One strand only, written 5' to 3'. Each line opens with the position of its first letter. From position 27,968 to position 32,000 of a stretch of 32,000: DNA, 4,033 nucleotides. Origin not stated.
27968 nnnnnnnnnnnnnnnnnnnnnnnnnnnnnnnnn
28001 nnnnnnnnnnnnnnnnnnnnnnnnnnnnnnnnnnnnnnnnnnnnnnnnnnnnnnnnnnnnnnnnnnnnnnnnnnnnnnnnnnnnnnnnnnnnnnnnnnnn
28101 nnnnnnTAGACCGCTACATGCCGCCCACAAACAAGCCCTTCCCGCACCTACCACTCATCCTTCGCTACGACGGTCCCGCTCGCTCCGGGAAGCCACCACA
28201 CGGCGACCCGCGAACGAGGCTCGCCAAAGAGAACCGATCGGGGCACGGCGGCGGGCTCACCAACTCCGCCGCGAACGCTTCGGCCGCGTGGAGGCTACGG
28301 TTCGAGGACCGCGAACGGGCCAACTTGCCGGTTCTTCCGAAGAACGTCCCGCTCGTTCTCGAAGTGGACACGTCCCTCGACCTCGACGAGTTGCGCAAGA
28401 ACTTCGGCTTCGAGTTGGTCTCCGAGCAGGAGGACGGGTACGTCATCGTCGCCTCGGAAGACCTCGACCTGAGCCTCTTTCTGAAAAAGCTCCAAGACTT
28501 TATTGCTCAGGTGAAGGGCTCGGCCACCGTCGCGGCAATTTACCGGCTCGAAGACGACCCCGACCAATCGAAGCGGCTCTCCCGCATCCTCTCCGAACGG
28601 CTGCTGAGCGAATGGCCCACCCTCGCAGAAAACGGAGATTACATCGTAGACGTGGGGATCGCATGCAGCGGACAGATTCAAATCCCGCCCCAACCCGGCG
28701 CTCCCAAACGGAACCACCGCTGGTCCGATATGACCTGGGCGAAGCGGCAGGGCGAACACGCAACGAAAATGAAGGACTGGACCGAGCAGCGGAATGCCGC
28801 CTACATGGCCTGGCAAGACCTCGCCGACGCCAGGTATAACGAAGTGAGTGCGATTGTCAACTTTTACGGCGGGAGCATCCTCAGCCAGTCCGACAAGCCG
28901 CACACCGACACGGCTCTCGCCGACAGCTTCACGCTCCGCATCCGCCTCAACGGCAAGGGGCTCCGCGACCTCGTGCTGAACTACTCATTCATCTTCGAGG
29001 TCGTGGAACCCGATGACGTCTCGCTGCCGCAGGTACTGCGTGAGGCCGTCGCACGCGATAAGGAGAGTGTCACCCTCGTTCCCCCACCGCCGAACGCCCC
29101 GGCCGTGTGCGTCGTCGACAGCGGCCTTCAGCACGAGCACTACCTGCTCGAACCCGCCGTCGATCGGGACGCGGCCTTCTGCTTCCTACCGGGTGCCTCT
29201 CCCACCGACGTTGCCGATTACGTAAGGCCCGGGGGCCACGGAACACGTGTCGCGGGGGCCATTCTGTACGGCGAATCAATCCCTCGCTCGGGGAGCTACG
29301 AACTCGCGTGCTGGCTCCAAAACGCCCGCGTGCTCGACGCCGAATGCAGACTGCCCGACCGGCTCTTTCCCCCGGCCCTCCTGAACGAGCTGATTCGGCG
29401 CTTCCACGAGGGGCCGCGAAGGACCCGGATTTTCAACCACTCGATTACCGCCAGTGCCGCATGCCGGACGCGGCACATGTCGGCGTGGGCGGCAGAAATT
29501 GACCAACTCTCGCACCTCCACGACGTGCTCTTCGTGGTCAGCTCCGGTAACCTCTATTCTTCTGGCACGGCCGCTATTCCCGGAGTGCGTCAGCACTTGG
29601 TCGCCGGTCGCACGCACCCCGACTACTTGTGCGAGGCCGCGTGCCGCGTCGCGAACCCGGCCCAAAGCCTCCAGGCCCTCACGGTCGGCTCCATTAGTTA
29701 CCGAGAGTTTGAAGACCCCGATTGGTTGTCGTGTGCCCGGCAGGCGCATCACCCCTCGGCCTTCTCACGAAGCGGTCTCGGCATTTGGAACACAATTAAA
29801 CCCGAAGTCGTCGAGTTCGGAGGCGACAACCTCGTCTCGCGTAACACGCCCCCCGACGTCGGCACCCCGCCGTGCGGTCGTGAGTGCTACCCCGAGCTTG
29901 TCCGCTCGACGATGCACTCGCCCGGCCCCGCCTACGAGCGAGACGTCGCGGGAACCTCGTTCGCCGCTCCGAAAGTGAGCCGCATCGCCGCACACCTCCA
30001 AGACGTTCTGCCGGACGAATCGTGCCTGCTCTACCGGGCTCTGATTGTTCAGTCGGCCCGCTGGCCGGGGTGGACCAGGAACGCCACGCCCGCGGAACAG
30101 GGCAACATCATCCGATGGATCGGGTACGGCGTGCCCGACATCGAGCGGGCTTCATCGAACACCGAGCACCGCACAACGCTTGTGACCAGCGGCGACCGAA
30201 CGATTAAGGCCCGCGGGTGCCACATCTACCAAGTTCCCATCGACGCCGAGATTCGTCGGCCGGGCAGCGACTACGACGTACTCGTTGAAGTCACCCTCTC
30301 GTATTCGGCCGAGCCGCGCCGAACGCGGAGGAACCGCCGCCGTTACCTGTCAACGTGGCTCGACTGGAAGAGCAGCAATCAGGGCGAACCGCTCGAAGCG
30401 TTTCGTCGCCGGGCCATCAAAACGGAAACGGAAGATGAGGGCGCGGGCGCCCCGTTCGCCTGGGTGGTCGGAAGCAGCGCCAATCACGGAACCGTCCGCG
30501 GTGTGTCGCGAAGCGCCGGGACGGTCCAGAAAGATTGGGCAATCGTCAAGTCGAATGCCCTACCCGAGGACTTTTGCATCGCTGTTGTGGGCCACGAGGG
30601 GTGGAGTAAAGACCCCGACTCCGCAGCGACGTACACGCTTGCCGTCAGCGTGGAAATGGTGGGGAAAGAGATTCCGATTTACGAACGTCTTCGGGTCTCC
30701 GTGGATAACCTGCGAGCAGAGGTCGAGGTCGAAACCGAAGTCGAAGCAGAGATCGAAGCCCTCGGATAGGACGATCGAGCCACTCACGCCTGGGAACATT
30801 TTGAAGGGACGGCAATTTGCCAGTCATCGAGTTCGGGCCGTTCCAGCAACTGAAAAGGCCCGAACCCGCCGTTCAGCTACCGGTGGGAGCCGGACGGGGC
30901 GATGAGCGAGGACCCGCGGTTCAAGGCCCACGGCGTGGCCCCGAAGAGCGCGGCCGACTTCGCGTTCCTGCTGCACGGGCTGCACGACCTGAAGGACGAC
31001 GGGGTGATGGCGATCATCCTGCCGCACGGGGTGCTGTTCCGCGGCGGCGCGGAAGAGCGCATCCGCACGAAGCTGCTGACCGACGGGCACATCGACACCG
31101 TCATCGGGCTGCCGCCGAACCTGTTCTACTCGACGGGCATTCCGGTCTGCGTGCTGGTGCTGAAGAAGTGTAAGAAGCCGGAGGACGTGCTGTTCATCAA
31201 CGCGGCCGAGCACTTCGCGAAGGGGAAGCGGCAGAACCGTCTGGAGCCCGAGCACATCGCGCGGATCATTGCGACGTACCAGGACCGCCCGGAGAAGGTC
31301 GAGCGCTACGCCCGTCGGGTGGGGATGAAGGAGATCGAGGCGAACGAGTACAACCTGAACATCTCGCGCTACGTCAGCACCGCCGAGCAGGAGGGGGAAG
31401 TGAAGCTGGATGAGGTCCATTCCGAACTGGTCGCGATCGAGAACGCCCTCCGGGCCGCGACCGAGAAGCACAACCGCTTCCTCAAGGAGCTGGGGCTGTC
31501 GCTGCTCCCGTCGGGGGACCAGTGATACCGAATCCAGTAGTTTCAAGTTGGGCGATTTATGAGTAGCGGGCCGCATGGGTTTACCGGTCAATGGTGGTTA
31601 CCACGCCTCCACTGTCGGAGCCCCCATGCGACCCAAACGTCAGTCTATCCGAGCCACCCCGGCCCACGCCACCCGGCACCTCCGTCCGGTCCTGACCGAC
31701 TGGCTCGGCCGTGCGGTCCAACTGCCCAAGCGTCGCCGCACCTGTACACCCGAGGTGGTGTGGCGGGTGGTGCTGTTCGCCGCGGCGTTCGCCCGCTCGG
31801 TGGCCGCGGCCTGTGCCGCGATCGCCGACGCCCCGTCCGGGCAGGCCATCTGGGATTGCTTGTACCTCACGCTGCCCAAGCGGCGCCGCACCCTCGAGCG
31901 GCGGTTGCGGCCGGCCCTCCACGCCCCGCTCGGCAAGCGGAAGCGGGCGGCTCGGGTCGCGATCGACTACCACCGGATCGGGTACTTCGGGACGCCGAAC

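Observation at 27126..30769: Tightly coupled AAA+ ATPase + giant S8 subtilase cassette in a tRNA-linked island (ietAS-like defence candidate)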

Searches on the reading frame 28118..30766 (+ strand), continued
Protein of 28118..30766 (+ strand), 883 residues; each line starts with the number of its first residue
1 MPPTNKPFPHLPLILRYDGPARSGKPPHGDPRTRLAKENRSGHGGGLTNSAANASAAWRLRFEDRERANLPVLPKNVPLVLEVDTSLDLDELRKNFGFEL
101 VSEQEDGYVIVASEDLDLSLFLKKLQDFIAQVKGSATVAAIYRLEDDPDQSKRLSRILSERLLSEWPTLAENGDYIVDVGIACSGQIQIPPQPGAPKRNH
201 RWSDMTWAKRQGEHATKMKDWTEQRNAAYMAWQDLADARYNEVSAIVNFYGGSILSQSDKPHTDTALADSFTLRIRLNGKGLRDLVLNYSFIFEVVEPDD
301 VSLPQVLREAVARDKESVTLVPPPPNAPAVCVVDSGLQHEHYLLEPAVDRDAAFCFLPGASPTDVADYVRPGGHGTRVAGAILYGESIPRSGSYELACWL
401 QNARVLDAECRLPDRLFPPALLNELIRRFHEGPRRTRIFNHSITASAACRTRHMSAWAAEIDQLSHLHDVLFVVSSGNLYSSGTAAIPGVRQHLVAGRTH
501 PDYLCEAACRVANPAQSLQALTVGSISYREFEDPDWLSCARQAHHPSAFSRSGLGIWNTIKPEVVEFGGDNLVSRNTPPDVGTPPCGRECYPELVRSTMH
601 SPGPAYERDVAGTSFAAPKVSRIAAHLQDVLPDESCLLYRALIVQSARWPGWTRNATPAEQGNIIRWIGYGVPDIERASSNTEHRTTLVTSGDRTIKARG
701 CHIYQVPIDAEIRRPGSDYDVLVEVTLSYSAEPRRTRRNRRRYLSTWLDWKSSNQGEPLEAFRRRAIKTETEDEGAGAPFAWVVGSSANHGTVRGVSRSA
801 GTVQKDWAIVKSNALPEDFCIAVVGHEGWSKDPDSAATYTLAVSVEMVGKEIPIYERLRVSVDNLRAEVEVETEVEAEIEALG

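Call 70: search_dna_similar(query=window:28118-30766:+, collection=phages, mode=protein, max_rows=10)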
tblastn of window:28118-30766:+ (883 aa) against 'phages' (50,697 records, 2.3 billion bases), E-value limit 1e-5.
Records with a match: 6; places in all: 6; records where one place covers at least 80% of the query: 0.
Best place of each record, by identity: <60% 6.
By first word of the organism name: Bacteriophage 3; Acutalibacteraceae 1; Salmonella 1; Escherichia 1.
By host as written in the record: - 3; Acutalibacteraceae 1; Salmonella enterica subsp. enterica serovar Kentucky 1; Escherichia coli 1.
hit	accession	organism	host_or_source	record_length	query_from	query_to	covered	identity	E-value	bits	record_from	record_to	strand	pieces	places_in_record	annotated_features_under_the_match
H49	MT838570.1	Bacteriophage sp.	human fecal samples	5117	334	865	60%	26.2%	1e-13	81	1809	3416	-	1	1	record has no annotation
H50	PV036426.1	Acutalibacteraceae phage NatCom_11578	Acutalibacteraceae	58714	351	749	45%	25.0%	3e-13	80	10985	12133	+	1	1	hypothetical protein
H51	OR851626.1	Salmonella phage S.Kent 1-2-1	Salmonella enterica subsp. enterica ...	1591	560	864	35%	25.9%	1e-9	67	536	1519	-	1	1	record has no annotation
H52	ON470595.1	Escherichia phage vB_EcoS-683R6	Escherichia coli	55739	420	689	31%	27.1%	2e-10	71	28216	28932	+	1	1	S8 family peptidase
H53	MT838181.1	Bacteriophage sp.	human fecal samples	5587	420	708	33%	24.7%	5e-8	63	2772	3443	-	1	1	record has no annotation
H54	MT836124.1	Bacteriophage sp.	human fecal samples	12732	417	672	29%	25.0%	4e-8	64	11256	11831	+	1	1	record has no annotation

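Call 74: search_protein_families(library=pfam, proteins=[L083:13458-14663:+, L002:6761-7720:+, L002:7941-10493:+], max_evalue=0.01)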
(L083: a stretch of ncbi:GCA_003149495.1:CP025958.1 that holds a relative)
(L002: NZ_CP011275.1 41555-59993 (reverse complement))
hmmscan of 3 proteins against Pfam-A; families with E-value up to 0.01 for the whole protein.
L083:13458-14663:+ (402 aa): 1 family
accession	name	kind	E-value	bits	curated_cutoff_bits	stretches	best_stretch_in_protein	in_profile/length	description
PF01609.27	DDE_Tnp_1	-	1.4e-07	32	23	1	145-328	21-174/200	Transposase DDE domain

L002:6761-7720:+ (319 aa): 8 families
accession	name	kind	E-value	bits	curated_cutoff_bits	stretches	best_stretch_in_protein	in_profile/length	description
PF02195.25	ParB_N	-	6.5e-21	74.6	26.3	1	59-151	5-94/95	ParB N-terminal domain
PF17762.8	HTH_ParB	-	1.1e-18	67.7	22.6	1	154-242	1-89/102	ParB HTH domain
PF01381.28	HTH_3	-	0.00086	19.7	23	1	166-192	2-28/55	Helix-turn-helix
PF08281.18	Sigma70_r4_2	-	0.0014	18.7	25.7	1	170-196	23-49/54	Sigma-70, region 4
PF07638.17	Sigma70_ECF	-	0.0023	18.3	21.1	0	168-198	146-176/185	ECF sigma factor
PF08535.16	KorB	-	0.006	16.9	22.3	0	172-230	2-61/89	KorB domain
PF13384.12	HTH_23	-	0.006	16.8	24.6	0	172-195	16-39/50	Homeodomain-like domain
PF04545.22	Sigma70_r4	-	0.0066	16.4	24.1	0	171-192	18-39/50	Sigma-70, region 4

L002:7941-10493:+ (851 aa): 1 family
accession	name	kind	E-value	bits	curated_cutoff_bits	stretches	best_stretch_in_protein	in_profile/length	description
PF00082.27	Peptidase_S8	-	7.9e-28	98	21.8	1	289-632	3-288/288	Subtilase family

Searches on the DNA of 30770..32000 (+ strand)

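Call 59: search_dna_similar(query=window:30770-32000:+, collection=plasmids, mode=distant, max_rows=8)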
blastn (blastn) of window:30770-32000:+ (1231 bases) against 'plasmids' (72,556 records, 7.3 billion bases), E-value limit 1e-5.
Records with a match: 67; places in all: 67; records where one place covers at least 80% of the query: 0.
Best place of each record, by identity: 60-80% 67.
By first word of the organism name: Klebsiella 13; Escherichia 11; Rhodococcus 5; Pseudomonas 4; Mesorhizobium 4; Aeromonas 2; Deinococcus 2; Pediococcus 2; Raoultella 1; Comamonas 1; and 22 more.
By predicted mobility (MOB-suite, as given by PLSDB): conjugative 38; non-mobilizable 20; mobilizable 9.
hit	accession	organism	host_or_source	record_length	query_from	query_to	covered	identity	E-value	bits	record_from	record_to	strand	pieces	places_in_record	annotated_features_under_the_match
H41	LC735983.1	Raoultella planticola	-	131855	94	675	47%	76.7%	3e-116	426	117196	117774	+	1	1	type I restriction-modification system subunit M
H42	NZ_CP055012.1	Klebsiella quasipneumoniae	Shek Wu Hui WWTPs_72 WWTPs effluent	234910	94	674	47%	76.3%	5e-113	416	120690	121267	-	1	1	type I restriction-modification system subunit M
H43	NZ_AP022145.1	Klebsiella quasipneumoniae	-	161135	94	674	47%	76.3%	5e-113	416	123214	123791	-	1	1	type I restriction-modification system subunit M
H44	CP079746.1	Comamonas aquatica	cell culture,water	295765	94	662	46%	73.6%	6e-93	349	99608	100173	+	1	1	type I restriction-modification system subunit M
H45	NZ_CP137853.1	Sediminicoccus rosea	-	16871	94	616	42%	76.7%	6e-106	392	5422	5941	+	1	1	type I restriction-modification system subunit M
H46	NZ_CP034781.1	Pseudomonas sp. MPC6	-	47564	94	614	42%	76.2%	2e-99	370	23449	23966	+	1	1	type I restriction-modification system subunit M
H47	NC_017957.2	Tistrella mobilis KA081020-065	-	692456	94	611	42%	76.1%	2e-100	374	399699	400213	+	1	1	type I restriction-modification system subunit M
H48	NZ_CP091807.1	Klebsiella quasipneumoniae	Homo sapiens,anal swab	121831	94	611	42%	75.9%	6e-99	370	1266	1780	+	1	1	type I restriction-modification system subunit M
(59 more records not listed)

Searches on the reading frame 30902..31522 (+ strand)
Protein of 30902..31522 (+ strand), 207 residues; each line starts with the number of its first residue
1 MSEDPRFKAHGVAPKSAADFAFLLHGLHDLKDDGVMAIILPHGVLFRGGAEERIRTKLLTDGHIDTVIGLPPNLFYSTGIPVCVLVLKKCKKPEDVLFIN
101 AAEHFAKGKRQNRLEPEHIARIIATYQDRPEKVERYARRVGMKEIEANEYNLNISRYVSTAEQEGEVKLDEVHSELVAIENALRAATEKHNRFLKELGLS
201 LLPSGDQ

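Call 13: search_protein_families(library=pfam, proteins=[window:30902-31522:+], max_evalue=0.001)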
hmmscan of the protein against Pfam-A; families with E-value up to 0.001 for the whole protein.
window:30902-31522:+ (207 aa): 1 family
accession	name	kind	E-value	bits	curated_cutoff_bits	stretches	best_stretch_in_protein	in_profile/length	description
PF02384.22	N6_Mtase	-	1.2e-52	179.6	20.4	1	2-164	145-309/311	N-6 DNA Methylase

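Call 58: search_protein_families(library=padloc, proteins=[window:30902-31522:+], max_evalue=0.001)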
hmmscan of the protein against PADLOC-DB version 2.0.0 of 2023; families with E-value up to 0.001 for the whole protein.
window:30902-31522:+ (207 aa): 26 families (the best 25 are shown)
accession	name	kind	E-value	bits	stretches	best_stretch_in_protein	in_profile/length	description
PDLC03022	MTase_I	-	1e-73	247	1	2-167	319-483/857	Type I methyltransferase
PDLC03027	MTase_I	-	9e-54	181.2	1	6-170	285-449/810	Type I methyltransferase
PDLC03031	MTase_I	-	4.6e-49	165.4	1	6-177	319-500/834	Type I methyltransferase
PDLC03032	MTase_I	-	1.7e-46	156.8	1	9-165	289-446/1001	Type I methyltransferase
PDLC03028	MTase_I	-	2.7e-27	93.2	1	9-200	1035-1232/1236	Type I methyltransferase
PDLC03039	MTase_I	-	6.3e-26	88.7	1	10-164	299-455/708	Type I methyltransferase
PDLC03020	MTase_I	-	1.2e-25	88.5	1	3-76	319-392/410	Type I methyltransferase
PDLC03021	MTase_I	-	1.3e-24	84.9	1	18-190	304-485/491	Type I methyltransferase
PDLC03038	MTase_I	-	1e-23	81.2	1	10-186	301-479/896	Type I methyltransferase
PDLC03026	MTase_I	-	1.1e-20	72.3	1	14-198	280-478/487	Type I methyltransferase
PDLC03033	MTase_I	-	1.2e-19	68.7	1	22-193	353-527/541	Type I methyltransferase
PDLC04134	mad2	-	4.1e-19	66.8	1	20-127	376-485/492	mads_2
PDLC03029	MTase_I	-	3.8e-15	53.4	1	3-132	311-454/661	Type I methyltransferase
PDLC03019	MTase_I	-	1.3e-14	51.5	1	4-167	289-467/932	Type I methyltransferase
PDLC03240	MTase_II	-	8.5e-13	45.9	1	12-187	304-497/511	Type II methyltransferase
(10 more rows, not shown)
